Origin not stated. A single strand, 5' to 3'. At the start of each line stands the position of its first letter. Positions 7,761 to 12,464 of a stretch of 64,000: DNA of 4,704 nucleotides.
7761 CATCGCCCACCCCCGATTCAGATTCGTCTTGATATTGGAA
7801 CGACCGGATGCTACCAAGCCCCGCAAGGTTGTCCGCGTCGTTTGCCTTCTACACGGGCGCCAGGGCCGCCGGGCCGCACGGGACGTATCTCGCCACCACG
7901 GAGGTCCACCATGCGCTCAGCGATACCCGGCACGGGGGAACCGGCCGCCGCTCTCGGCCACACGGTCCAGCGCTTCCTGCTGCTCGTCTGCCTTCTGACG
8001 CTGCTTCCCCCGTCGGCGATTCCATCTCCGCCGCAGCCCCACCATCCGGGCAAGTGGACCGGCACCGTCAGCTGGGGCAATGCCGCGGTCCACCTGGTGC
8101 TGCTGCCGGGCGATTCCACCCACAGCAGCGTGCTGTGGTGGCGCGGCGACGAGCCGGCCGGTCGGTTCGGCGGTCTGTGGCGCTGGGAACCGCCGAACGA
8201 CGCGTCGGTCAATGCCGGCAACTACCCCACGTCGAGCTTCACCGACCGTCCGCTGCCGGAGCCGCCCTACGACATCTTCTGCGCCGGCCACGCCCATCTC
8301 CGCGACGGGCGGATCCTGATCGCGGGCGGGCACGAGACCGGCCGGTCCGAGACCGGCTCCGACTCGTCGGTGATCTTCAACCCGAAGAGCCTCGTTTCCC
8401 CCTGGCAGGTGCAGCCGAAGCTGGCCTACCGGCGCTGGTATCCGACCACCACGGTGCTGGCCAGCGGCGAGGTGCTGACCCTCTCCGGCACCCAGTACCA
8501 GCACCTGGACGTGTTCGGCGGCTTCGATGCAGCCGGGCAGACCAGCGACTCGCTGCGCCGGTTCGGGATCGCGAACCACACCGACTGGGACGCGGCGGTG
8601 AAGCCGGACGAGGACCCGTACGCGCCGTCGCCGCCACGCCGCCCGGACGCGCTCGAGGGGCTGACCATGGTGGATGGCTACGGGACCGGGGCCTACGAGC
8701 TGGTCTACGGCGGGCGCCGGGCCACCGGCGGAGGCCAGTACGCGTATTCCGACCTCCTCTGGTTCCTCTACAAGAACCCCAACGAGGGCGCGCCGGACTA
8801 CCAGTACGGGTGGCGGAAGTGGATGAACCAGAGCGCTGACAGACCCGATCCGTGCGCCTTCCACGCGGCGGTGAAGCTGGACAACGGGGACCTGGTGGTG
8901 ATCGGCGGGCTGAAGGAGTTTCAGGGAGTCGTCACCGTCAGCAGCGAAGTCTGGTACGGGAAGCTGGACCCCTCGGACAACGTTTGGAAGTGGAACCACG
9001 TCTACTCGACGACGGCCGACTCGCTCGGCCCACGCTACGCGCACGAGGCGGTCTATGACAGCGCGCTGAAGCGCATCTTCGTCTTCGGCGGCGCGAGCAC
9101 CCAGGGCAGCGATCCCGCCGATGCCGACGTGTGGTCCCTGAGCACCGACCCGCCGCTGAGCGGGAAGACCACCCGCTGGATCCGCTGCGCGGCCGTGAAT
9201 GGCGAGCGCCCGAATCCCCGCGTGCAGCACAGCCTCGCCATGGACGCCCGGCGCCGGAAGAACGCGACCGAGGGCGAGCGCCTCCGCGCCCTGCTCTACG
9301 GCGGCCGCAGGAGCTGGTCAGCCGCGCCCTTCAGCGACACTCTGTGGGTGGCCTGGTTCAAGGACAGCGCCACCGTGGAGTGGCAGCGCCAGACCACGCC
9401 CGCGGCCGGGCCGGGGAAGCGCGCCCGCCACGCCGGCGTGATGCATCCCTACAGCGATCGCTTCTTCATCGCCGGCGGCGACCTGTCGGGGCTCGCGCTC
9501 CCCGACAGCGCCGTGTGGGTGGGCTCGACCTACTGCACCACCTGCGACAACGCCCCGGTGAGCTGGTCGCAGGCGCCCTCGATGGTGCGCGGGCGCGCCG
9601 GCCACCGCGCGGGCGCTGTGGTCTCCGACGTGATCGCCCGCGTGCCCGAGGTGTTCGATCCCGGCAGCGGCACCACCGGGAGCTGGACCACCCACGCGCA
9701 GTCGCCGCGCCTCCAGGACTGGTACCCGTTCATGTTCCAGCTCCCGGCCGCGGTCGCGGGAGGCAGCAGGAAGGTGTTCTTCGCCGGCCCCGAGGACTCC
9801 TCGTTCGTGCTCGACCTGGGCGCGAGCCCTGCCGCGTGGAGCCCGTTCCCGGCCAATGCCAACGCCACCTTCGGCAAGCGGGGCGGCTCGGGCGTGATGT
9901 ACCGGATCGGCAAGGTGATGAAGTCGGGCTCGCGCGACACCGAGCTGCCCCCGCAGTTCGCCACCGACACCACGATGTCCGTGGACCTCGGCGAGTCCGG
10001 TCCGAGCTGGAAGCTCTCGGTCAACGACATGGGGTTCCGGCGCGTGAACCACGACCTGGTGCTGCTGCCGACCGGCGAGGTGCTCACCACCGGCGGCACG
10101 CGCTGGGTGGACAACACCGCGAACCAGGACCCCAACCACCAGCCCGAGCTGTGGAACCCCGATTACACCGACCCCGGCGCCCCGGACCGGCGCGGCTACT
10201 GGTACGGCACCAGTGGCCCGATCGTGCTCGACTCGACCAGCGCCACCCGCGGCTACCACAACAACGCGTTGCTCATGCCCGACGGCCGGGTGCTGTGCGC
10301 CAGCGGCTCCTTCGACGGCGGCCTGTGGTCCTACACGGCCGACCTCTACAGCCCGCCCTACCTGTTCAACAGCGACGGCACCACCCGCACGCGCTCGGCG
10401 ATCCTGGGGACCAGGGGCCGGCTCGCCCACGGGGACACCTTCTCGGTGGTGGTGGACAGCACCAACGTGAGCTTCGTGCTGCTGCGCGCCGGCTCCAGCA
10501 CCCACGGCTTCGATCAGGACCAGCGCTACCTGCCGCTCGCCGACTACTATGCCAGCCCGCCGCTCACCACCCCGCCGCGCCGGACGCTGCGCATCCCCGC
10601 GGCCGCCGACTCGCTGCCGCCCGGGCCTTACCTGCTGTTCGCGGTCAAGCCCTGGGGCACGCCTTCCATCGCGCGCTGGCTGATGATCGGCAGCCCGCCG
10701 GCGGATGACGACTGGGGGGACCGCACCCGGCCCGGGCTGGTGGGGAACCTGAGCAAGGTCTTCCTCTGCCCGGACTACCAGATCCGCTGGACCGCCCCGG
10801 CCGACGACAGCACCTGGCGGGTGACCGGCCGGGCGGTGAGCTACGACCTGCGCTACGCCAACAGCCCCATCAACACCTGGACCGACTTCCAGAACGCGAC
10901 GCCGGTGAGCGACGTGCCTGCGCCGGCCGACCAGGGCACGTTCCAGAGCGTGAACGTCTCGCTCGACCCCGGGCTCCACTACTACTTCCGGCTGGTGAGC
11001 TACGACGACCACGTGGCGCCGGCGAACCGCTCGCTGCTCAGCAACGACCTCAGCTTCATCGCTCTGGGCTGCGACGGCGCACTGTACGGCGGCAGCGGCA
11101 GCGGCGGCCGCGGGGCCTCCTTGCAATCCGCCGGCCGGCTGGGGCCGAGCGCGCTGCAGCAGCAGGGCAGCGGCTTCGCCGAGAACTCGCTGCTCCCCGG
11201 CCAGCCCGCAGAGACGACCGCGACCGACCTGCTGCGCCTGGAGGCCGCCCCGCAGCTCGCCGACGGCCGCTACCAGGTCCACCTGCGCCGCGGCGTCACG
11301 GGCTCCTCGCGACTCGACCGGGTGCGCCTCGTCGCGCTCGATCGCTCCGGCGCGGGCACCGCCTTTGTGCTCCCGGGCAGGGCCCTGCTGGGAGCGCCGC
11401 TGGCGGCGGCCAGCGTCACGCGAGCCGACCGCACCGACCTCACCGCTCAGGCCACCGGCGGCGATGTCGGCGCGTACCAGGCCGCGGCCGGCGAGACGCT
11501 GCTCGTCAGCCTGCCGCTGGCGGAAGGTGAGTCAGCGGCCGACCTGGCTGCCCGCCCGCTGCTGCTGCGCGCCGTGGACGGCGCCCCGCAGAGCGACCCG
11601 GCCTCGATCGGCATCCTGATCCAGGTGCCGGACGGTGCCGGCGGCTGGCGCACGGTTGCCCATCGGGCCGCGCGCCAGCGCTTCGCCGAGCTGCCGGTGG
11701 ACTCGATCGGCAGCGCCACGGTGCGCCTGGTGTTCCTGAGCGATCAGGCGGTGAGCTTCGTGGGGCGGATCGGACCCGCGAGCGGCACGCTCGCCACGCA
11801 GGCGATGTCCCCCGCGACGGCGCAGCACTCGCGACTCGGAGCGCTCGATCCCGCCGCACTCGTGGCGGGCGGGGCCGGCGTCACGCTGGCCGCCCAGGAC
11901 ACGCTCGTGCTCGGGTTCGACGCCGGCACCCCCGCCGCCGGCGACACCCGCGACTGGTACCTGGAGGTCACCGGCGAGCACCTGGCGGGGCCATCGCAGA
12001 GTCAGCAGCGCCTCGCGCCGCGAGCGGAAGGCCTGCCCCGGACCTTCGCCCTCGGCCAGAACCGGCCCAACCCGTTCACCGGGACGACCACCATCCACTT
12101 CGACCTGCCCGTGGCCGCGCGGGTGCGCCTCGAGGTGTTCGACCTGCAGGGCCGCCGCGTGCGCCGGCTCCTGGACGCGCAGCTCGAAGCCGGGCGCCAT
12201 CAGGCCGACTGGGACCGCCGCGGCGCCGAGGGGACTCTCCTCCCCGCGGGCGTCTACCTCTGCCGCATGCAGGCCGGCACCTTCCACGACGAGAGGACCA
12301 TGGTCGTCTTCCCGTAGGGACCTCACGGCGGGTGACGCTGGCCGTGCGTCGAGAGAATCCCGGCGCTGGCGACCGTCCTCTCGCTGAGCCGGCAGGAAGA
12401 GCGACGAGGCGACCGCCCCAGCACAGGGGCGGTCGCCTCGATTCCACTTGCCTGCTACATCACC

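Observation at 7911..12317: Unusually large galactose-oxidase-like radical copper oxidase with an expanded propeller and a T9SS/FlgD-Ig sorting tail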

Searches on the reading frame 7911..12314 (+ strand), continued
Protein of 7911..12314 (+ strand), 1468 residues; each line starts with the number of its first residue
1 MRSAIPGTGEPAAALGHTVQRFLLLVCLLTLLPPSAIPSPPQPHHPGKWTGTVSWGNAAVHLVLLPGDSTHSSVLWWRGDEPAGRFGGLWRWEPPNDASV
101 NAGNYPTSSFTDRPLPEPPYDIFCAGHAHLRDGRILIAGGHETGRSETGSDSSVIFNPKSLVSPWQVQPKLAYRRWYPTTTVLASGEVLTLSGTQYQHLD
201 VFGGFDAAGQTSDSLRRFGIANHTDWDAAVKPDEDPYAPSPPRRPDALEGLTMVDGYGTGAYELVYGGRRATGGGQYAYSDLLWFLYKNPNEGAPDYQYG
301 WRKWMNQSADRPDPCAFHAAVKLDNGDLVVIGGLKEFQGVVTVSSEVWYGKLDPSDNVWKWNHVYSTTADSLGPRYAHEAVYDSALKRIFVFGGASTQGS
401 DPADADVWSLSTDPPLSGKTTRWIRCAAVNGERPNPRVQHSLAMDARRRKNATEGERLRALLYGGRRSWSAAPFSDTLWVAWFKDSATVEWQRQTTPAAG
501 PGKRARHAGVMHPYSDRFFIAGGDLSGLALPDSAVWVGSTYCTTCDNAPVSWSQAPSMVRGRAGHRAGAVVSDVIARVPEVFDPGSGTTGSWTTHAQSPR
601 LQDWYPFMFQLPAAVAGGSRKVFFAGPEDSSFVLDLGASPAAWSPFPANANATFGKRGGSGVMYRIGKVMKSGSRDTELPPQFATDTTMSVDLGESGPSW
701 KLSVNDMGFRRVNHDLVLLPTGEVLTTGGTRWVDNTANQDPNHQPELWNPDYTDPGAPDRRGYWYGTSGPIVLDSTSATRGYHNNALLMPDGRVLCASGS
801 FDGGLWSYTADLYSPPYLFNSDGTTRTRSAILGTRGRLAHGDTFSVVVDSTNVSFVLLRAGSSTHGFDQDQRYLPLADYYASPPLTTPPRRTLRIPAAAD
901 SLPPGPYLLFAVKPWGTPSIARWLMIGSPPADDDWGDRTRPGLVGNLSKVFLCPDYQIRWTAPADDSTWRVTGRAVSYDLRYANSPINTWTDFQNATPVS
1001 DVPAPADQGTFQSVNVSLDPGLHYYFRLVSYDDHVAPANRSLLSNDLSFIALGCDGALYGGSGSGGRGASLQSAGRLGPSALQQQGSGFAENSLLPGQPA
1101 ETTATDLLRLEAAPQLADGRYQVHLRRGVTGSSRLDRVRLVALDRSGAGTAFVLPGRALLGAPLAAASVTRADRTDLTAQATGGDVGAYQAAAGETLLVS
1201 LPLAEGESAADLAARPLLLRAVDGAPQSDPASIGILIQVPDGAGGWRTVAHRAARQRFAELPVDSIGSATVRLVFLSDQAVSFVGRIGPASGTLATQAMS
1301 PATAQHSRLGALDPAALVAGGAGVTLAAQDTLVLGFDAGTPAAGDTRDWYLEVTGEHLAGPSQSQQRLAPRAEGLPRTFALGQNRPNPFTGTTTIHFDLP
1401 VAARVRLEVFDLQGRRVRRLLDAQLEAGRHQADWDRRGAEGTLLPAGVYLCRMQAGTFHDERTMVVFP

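Call 39: find_encoding_contigs(protein=P0002, flank=10000, max_places=2)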
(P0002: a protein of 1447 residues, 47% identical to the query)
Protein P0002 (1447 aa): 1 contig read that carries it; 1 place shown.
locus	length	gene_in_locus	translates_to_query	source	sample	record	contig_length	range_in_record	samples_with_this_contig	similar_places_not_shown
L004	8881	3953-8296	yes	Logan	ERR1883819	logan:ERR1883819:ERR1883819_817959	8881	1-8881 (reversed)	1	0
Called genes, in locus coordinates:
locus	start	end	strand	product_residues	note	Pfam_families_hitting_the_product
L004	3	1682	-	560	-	?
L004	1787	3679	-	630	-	-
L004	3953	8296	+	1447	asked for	PF13418:Beta-prop_TYW4 (faint), PF07250:Glyoxal_oxid_N (weak), PF24981:Beta-prop_ATRN-LZTR1 (faint), PF24681:Kelch_KLHDC2_KLHL20_DRC7, PF13415:Beta-prop_FBX42, PF07250:Glyoxal_oxid_N, PF09118:GO-like_E_set, PF13860:FlgD_ig, +1 more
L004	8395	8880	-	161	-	?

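Call 40: find_encoding_contigs(protein=P0004, flank=10000, max_places=2)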
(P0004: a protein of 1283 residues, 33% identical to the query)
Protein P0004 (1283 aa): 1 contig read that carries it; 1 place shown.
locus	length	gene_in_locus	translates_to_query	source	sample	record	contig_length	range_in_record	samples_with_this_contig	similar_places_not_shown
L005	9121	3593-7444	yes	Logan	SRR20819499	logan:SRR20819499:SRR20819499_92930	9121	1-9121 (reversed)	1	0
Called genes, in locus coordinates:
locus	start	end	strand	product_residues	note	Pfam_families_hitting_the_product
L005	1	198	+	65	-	?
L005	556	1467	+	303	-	PF00892:EamA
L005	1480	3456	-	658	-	-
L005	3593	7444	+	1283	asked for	PF13415:Beta-prop_FBX42 (weak), PF24681:Kelch_KLHDC2_KLHL20_DRC7, PF13854:Kelch_HCF (weak), PF13415:Beta-prop_FBX42, PF24681:Kelch_KLHDC2_KLHL20_DRC7, PF24981:Beta-prop_ATRN-LZTR1, PF07250:Glyoxal_oxid_N, PF09118:GO-like_E_set, +1 more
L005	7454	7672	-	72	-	-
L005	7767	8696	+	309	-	PF13489:Methyltransf_23 (weak), PF08241:Methyltransf_11, PF08242:Methyltransf_12 (weak), PF13649:Methyltransf_25, PF13847:Methyltransf_31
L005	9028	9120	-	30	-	?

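Call 49: find_related_loci(query=A1, collection=genome_contigs, flank=5000)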
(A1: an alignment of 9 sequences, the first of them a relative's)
Query A1 (1468 aa) in genome_contigs; peptide patterns used: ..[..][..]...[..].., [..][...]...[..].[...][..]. (x = any residue, [..] = any of these).
600 stretches matched a pattern (row limit reached: there are more); 592 encode a relative of the query (tblastn E <= 1e-3); the best 80 are kept; 80 distinct loci.
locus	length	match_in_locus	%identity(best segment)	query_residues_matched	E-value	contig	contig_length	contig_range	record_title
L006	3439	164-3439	35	42-1125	1e-156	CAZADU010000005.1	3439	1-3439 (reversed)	MAG TPA_asm: uncultured bacterium isolate binchicken_co165_69 genome assembly, contig: k141_2632413, whole genome shotgu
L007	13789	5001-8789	37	47-1466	1e-129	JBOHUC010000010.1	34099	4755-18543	MAG: Candidatus Eiseniibacteriota bacterium isolate M3-S_metabat2.bin.149 k127_4380416, whole genome shotgun sequence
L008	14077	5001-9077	33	48-1468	1e-169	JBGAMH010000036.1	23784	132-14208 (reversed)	MAG: Candidatus Eisenbacteria bacterium isolate MAG_MBR_H10.5 MBRH10-5_opera_contig_7348, whole genome shotgun sequence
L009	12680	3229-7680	30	47-1467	7e-118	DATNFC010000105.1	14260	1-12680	MAG TPA_asm: Candidatus Methylomirabilota bacterium isolate SMAG_U11284 k141_1189752, whole genome shotgun sequence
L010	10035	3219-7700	30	44-1468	7e-114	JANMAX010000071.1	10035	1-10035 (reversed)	MAG: bacterium isolate OTE_1_metabat_47 OTE_1_k141_4490366, whole genome shotgun sequence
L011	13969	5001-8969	35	41-1468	6e-133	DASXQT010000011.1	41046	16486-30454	MAG TPA_asm: Candidatus Eisenbacteria bacterium isolate SMAG_U4620 k141_785162, whole genome shotgun sequence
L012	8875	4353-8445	31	59-1467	3e-135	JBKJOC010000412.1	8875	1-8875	MAG: Candidatus Eisenbacteria bacterium isolate ant_bin.394 k117_5493772, whole genome shotgun sequence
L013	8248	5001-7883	33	14-1465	5e-87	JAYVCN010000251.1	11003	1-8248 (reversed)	MAG: Candidatus Eisenbacteria bacterium isolate GL32_Down_metabat_69 GL32_Down_metabat_69_250, whole genome shotgun sequ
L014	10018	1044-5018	31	40-1468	8e-91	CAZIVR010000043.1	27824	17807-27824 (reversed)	MAG TPA_asm: uncultured bacterium isolate SRP287453_co1_107 genome assembly, contig: NODE_2875_length_27824_cov_36.69044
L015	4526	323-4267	27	60-1467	6e-73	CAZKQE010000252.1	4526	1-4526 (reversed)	MAG TPA_asm: uncultured bacterium isolate SRP287453_co1_29 genome assembly, contig: NODE_38261_length_4526_cov_8.632744,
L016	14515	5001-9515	29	47-1468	6e-105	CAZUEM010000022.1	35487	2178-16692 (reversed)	MAG TPA_asm: uncultured bacterium isolate binchicken_co235_242 genome assembly, contig: NODE_2830_length_35487_cov_40.10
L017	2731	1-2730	31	380-1406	2e-57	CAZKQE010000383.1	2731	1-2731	MAG TPA_asm: uncultured bacterium isolate SRP287453_co1_29 genome assembly, contig: NODE_77186_length_2731_cov_15.865845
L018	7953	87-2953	32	460-1467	1e-81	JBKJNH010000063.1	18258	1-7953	MAG: Candidatus Eisenbacteria bacterium isolate ant_bin.365 S1Ck117_3766754_flag_1_multi_8.2879_len_18258, whole genome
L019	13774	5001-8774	33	47-1468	8e-126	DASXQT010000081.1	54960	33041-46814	MAG TPA_asm: Candidatus Eisenbacteria bacterium isolate SMAG_U4620 k141_2898197, whole genome shotgun sequence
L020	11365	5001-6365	33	43-931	3e-44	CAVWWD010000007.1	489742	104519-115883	MAG: uncultured Candidatus Rokubacteria bacterium isolate MFD00962.bin.2.205 genome assembly, contig: contig_59186, whol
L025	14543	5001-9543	29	153-1468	5e-40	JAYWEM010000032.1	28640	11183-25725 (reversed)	MAG: bacterium isolate GL97_UP_metabinner_3 GL97_UP_metabinner_3_31, whole genome shotgun sequence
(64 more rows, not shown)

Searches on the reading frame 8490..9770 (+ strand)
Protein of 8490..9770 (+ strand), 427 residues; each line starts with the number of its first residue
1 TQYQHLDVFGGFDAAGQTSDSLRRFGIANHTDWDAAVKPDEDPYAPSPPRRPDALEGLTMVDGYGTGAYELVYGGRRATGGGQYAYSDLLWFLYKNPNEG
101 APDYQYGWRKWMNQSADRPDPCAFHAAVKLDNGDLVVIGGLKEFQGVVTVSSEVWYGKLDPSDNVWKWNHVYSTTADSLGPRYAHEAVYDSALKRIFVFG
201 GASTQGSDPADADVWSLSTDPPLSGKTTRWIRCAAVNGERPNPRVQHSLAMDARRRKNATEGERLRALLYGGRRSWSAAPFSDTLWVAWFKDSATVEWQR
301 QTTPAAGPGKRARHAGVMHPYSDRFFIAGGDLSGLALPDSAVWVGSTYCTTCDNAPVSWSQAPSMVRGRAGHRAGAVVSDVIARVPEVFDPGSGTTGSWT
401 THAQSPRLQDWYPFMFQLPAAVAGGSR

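Call 23: search_protein_families(library=pfam, proteins=[window:8490-9770:+], max_evalue=10)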
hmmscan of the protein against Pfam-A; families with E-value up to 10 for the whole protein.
window:8490-9770:+ (427 aa): 5 families
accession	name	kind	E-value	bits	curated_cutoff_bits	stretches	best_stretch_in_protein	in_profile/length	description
PF24681.1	Kelch_KLHDC2_KLHL20_DRC7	-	1.6e-20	73.8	50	2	167-354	37-188/221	KLHDC2/KLHL20/DRC7 Kelch-repeats domain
PF24981.1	Beta-prop_ATRN-LZTR1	-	3e-11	43.5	50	1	167-333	26-170/289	Attractin/LZTR1 beta-propeller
PF13415.12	Kelch_3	-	1.4e-10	41.5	22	2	195-249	3-45/48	Galactose oxidase, central domain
PF13964.12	Kelch_6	-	2.1e-05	24.8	25.3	2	122-167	2-41/50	Kelch motif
PF13418.12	Kelch_4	-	7.6e-05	23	21.6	2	124-166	4-41/49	Galactose oxidase, central domain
